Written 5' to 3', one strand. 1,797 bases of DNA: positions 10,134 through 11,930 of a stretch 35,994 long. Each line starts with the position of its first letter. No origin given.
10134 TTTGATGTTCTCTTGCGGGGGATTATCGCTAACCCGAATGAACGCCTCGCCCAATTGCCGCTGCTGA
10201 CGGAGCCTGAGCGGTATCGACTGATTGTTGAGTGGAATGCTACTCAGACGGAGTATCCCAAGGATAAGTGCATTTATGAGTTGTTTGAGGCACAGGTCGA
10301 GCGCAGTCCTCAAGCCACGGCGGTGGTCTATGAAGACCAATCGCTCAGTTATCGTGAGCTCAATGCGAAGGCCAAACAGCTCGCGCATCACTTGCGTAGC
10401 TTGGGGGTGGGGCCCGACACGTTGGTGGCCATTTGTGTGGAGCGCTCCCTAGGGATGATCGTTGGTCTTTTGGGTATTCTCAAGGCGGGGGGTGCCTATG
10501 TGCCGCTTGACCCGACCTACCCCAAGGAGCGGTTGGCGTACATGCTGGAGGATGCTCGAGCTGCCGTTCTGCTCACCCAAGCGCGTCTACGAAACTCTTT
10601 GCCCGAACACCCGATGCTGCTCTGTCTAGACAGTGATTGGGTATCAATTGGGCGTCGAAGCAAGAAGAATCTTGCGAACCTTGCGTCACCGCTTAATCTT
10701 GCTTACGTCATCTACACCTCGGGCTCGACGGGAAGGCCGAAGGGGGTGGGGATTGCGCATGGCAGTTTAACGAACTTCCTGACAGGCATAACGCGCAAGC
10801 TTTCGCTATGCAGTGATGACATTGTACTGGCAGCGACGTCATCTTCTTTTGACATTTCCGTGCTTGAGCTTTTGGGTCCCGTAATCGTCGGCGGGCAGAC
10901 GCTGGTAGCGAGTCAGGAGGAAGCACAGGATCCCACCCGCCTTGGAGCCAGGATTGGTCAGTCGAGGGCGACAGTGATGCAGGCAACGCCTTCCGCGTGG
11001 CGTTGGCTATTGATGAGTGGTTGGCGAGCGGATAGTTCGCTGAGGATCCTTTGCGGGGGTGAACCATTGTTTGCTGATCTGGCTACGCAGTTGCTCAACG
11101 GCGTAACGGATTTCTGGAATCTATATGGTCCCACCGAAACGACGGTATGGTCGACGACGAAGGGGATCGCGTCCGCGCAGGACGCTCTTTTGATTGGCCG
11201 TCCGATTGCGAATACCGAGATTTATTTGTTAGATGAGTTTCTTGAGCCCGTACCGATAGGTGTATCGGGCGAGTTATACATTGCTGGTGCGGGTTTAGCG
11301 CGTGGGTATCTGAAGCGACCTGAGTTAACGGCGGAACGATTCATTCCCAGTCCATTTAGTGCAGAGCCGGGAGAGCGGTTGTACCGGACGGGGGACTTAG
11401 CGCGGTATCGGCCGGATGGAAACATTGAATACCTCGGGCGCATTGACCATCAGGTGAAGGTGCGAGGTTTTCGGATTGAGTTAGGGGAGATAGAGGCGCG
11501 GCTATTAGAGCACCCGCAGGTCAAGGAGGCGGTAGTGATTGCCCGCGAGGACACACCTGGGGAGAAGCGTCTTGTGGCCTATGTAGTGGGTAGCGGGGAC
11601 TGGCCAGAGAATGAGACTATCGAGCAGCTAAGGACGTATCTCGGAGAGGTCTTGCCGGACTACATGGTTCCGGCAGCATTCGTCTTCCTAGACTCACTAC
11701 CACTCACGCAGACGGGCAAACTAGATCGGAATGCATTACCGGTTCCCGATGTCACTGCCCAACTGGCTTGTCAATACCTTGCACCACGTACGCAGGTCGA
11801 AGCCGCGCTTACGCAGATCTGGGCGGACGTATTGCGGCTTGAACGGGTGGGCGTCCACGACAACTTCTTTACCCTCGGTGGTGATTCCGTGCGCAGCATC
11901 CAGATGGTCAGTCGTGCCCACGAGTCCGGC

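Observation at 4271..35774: FAAL-primed seven-module lipopeptide assembly line built from a pyoverdine/corrugatin-type toolkit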

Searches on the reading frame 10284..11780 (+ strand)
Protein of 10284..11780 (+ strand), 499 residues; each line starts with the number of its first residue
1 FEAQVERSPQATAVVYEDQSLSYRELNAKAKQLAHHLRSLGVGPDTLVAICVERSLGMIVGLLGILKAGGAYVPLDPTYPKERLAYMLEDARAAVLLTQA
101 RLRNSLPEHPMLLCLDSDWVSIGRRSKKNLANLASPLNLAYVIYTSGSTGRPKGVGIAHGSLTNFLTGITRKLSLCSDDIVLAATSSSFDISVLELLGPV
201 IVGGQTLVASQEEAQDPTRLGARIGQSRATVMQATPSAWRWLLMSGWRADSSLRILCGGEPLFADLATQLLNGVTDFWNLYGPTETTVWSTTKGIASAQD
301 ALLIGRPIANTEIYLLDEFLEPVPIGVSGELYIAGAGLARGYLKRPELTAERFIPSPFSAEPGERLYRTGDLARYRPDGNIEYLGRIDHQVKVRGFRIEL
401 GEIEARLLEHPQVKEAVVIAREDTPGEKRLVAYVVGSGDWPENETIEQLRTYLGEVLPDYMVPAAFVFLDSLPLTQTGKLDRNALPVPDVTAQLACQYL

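Call 6: search_solved_structures(query=window:10284-11780:+, max_evalue=1e-30, show_alignments=0)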
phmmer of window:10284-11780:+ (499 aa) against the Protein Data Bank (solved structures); distinct sequences matched with E-value up to 1e-30: 85 (the best 60 are shown).
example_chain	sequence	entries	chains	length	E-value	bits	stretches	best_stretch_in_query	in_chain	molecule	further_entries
9be3_A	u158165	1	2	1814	3.1e-232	774.6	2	7-498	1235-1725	Linear gramicidin synthase subunit A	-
9be4_A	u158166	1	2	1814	3.1e-232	774.6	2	7-498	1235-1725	Linear gramicidin synthase subunit A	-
9meh_A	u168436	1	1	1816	3.1e-232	774.6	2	7-498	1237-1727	Linear gramicidin synthase subunit A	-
6mfz_A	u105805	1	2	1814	3.1e-232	774.6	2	7-498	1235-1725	Linear gramicidin synthase subunit A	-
6mfy_A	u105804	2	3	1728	6.5e-232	773.6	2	7-492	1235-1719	Linear gramicidin synthase subunit A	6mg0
5u89_A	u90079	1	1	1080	1.1e-151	509.1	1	1-492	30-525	Amino acid adenylation domain protein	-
8xjz_C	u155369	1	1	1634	6.4e-146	490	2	11-485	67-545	Peptide synthetase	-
4d4g_A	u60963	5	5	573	1.1e-138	466.2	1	1-490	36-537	APNAA1 | APNA A1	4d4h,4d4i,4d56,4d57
8jbr_A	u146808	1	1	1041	4.6e-137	460.8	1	1-492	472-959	McyA protein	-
6p1j_A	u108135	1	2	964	7e-133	447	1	1-485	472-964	Txo2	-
8hlk_A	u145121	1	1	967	1.5e-128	432.7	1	1-492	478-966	Microcystin synthetase B (Fragment)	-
8www_A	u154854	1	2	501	6.7e-126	424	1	3-488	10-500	Carrier domain-containing protein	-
9bfd_B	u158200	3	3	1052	2.1e-121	409.1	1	1-498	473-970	Tyrocidine synthase 2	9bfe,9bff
5es5_A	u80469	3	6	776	3.8e-114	385.2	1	1-494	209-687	Linear gramicidin synthetase subunit A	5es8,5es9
6mfx_A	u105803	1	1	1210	8.6e-114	384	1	1-494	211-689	Linear gramicidin synthase subunit A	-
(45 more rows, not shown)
